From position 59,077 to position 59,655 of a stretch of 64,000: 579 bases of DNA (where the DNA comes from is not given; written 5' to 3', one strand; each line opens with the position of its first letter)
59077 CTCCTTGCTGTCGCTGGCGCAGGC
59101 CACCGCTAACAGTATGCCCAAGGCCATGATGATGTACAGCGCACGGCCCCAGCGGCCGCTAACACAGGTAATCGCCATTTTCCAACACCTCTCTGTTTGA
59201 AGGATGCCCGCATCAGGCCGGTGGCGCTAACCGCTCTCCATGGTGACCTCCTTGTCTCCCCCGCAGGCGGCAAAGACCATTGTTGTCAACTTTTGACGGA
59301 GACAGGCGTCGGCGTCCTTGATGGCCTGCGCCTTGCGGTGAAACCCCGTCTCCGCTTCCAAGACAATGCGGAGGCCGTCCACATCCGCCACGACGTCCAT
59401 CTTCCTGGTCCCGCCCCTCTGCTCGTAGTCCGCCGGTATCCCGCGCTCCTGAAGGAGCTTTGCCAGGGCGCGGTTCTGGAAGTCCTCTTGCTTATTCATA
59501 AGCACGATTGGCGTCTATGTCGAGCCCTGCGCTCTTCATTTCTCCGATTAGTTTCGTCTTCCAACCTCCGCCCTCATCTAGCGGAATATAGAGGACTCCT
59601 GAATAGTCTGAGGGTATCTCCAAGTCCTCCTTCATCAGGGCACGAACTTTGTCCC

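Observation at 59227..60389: TIR-like (Cap12/PycTIR-type) gene translationally coupled to cassette copy B: candidate undescribed defence system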

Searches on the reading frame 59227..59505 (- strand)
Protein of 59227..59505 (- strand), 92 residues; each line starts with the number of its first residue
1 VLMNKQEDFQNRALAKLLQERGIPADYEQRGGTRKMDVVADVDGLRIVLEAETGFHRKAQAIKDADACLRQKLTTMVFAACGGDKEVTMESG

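Call 3: search_protein_families(library=pfam, proteins=[window:59227-59505:-], max_evalue=0.1)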
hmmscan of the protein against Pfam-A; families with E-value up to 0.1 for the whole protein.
window:59227-59505:- (92 aa): 0 families

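Call 4: search_protein_families(library=padloc, proteins=[window:59227-59505:-], max_evalue=0.1)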
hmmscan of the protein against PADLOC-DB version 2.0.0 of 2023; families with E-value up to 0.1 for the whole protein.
window:59227-59505:- (92 aa): 0 families

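Call 5: search_protein_families(library=ncbifam, proteins=[window:59227-59505:-], max_evalue=0.1)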
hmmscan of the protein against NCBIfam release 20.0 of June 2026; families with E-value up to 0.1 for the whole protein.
window:59227-59505:- (92 aa): 0 families

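Call 60: find_homologous_proteins(query=window:59227-59499:-)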
Query window:59227-59499:- (90 aa): 57 proteins with E <= 0.001 among 60 candidates.
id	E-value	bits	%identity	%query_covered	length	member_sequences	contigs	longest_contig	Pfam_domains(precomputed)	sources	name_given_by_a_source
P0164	1.5e-49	183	97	100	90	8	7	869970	-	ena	-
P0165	1.7e-46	173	92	100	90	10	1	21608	-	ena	-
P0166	1.7e-45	170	91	100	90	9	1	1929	-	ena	-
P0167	4.6e-42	159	83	100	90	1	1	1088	-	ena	-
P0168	2.0e-39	151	92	88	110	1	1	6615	-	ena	-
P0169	6.5e-36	140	79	91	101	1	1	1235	-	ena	-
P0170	1.2e-34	136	84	88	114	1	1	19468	-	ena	-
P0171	1.9e-34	135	82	88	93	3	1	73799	-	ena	-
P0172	2.6e-33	131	81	88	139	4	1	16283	-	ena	-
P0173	2.7e-33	131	81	88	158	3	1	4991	-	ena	-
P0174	5.9e-33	130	77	91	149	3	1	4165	-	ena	-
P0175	1.3e-32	129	80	88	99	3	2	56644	-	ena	-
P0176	1.4e-32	129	80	88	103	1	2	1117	-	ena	-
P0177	5.0e-32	127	79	89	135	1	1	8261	-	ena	-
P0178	8.0e-32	127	78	88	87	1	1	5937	-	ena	-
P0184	4.7e-31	124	75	88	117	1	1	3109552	-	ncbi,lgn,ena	-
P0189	6.1e-29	118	72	88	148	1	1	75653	-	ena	-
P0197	1.8e-27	113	70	91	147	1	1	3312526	-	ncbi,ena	-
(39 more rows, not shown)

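Call 62: find_encoding_contigs(protein=P0184, flank=7000, max_places=2)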
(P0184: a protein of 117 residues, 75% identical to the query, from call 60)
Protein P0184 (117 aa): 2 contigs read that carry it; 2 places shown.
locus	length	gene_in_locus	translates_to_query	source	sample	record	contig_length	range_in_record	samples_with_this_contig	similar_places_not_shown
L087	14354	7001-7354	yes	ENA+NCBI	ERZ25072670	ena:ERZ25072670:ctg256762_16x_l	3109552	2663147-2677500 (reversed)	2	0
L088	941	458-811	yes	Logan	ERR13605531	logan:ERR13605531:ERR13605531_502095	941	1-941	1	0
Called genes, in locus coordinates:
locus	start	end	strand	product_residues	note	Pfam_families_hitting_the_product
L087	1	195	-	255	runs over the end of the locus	PF00004:AAA (faint), PF01695:IstB_IS21, PF00308:Bac_DnaA, PF20720:nSTAND3 (weak)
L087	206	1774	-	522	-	PF00665:rve, PF22483:Mu-transpos_C_2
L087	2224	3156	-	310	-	PF00753:Lactamase_B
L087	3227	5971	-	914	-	PF02384:N6_Mtase, PF20473:MmeI_Mtase (weak), PF07669:Eco57I (weak)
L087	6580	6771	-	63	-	-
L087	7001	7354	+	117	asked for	-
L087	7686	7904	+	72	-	-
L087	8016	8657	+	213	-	-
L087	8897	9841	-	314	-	-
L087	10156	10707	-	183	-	-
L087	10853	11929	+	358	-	-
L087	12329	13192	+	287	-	PF20505:DUF6731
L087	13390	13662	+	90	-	-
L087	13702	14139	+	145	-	PF01609:DDE_Tnp_1 (weak)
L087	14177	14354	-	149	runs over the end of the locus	-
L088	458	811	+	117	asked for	-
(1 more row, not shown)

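Call 63: find_encoding_contigs(protein=P0197, flank=7000, max_places=2)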
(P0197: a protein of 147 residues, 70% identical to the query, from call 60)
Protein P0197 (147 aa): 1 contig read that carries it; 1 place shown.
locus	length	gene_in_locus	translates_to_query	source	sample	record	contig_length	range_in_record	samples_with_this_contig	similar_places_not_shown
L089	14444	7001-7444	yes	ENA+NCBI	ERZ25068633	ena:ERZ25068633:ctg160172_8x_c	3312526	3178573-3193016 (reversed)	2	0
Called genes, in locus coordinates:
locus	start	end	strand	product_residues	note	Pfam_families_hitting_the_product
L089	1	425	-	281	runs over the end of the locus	PF11716:MDMPI_N, PF07398:MDMPI_C (weak)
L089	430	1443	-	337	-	PF00044:Gp_dh_N, PF02800:Gp_dh_C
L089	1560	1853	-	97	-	PF02211:NHase_beta_C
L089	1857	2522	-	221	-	PF01381:HTH_3, PF12844:HTH_19 (weak), PF13560:HTH_31, PF21006:NHase_beta_N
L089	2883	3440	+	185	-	PF01923:Cob_adeno_trans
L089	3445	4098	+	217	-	PF00117:GATase, PF07685:GATase_3 (weak), PF01174:SNO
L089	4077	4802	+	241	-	PF00977:His_biosynth, PF01207:Dus (faint)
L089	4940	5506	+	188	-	PF01209:Ubie_methyltran, PF05175:MTS (weak), PF13489:Methyltransf_23 (weak), PF05148:Methyltransf_8 (faint), PF08241:Methyltransf_11, PF08242:Methyltransf_12, PF13649:Methyltransf_25, PF13847:Methyltransf_31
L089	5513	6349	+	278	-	PF00977:His_biosynth, PF01207:Dus (faint), PF03060:NMO (faint), PF05690:ThiG (faint)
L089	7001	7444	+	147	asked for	-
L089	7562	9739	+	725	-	PF02384:N6_Mtase (faint)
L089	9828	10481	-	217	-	PF14103:DUF4276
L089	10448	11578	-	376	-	PF02463:SMC_N, PF11398:DUF2813 (faint), PF13175:AAA_15, PF13304:AAA_21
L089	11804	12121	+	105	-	PF00829:Ribosomal_L21p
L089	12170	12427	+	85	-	PF01016:Ribosomal_L27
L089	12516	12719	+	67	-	PF01197:Ribosomal_L31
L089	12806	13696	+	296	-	PF07136:DUF1385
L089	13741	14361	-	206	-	PF01502:PRA-CH, PF01503:PRA-PH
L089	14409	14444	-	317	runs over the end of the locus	PF01509:TruB_N, PF16198:TruB_C_2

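Call 64: find_encoding_contigs(protein=P0189, flank=7000, max_places=2)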
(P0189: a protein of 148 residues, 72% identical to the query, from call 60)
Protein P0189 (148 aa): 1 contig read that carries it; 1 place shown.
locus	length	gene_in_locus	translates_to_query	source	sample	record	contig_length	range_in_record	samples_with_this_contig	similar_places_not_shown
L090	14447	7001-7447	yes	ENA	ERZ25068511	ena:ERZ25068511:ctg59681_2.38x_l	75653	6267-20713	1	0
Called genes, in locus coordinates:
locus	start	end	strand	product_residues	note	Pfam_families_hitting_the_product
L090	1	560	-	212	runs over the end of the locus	PF12146:Hydrolase_4 (weak), PF12697:Abhydrolase_6 (faint), PF20408:Abhydrolase_11, PF01738:DLH, PF12740:PETase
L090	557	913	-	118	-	-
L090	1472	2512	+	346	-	PF00155:Aminotran_1_2, PF01212:Beta_elim_lyase, PF01041:DegT_DnrJ_EryC1 (faint), PF01053:Cys_Met_Meta_PP (weak)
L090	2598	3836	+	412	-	PF05977:MFS_3, PF07690:MFS_1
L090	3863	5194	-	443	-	PF05496:RuvB_N, PF13191:AAA_16 (faint), PF00004:AAA, PF07728:AAA_5 (weak), PF13173:AAA_14 (weak), PF16193:AAA_assoc_2, PF12002:MgsA_C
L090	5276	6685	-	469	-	PF12390:Se-cys_synth_N, PF03841:SelA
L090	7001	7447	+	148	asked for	-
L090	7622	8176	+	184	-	-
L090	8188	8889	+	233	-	-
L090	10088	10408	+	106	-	PF00300:His_Phos_1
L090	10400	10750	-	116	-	PF13744:HTH_37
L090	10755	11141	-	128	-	PF05973:Gp49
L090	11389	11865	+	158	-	PF01121:CoaE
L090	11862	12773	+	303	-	PF07728:AAA_5, PF08406:CbbQ_C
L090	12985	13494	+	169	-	PF00293:NUDIX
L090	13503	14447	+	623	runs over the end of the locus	-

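Call 79: predict_structure(alignment_id=A3)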
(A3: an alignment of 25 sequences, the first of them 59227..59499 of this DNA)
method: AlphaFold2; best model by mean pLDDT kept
length: 90 residues; sequences in the alignment: 25
mean_pLDDT: 56.6   pTM: 0.42
mean pLDDT of the five models: 56.6, 53.4, 52.0, 51.5, 49.3
residues with pLDDT >= 90: 0; 70-90: 9; 50-70: 58; < 50: 23
segments of 3 or more residues with pLDDT < 50: 71-90
pLDDT, mean of each block of 10 residues (from residue 1): 62 69 67 65 59 57 59 39 31
secondary structure, 60 per line:
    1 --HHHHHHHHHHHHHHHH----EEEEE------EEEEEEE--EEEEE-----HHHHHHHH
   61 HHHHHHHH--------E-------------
elements in order: H3-18 E23-27 E34-40 E43-47 H53-68

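Call 82: fold_search(model_id=the predicted structure, library=pdb)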
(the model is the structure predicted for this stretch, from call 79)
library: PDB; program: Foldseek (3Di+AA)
matches with E <= 10: 357; with E <= 0.001: 0
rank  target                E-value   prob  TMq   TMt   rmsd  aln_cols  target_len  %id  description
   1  2l2n_MODEL_1_A        2.1e-01  0.23  0.25  0.30   7.3        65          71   23  Backbone 1H, 13C, and 15N Chemical Shift Assignments for the first dsRBD of protein HYL1 (released 2010-09-29)
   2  2l3j_MODEL_1_A        4.0e-01  0.18  0.35  0.17  11.7        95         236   14  The solution structure of the ADAR2 dsRBM-RNA complex reveals a sequence-specific read out of the minor groove (released 2010-10-27)
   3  9kby_A                4.3e-01  0.21  0.32  0.07   6.4        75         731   15  Cryo-EM structure of DCL4-Hairpin RNA complex (released 2026-02-18)
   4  3adg                  4.3e-01  0.15  0.25  0.30   7.7        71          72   21  Structure of Arabidopsis HYL1 and its molecular implications for miRNA processing (released 2010-05-26)
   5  9jmt_MODEL_1_A        4.3e-01  0.13  0.27  0.29   8.5        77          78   14  DRB3 dsRBD1 (i.e., DRB3(1-75)) (released 2025-06-18)
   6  9jvc_MODEL_1_A        4.5e-01  0.18  0.29  0.33   7.0        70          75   14  Solution Structure of DRB2 dsRBD1 (released 2025-06-18)
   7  8yig_B                4.9e-01  0.20  0.35  0.34  14.2        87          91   13  DmDcr-2/LoqsPD/slm2 in initial binding state (released 2025-03-05)
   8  4wft_A                4.9e-01  0.16  0.26  0.25   8.1        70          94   14  Crystal structure of tRNA-dihydrouridine(20) synthase dsRBD domain (released 2015-10-07)
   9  3adj                  5.2e-01  0.15  0.26  0.31   7.9        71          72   11  Structure of Arabidopsis HYL1 and its molecular implications for miRNA processing (released 2010-05-26)
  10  6f00_A                5.2e-01  0.15  0.26  0.25   8.1        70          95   16  Crystal Structure of human tRNA dihydrouridine synthase (20) dsRBD E423A mutant (released 2018-12-12)
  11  2n3f_MODEL_1_A        5.5e-01  0.18  0.30  0.20   6.7        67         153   13  Solution structure of both dsRBDs of DRB4 along with linker (viz. DRB4(1-153)) (released 2016-09-07)
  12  9op3_B                5.9e-01  0.23  0.33  0.09   6.1        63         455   21  Structure of Human ADAR2-R2D complexed with dsRNA containing 8-azaN and 2'-Deoxy-2'-fluorouridine (released 2025-10-08)
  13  6f00_B                5.9e-01  0.15  0.26  0.24   8.1        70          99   16  Crystal Structure of human tRNA dihydrouridine synthase (20) dsRBD E423A mutant (released 2018-12-12)
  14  9jmu_MODEL_1_A        5.9e-01  0.09  0.27  0.24  11.7        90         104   14  Solution structure of DRB3 dsRBD2 (i.e. DRB3 (83-185)) (released 2026-03-25)
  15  5aox_D                6.3e-01  0.14  0.28  0.32  12.2        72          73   19  Human Alu RNA retrotransposition complex in the ribosome-stalling conformation (released 2015-11-11)
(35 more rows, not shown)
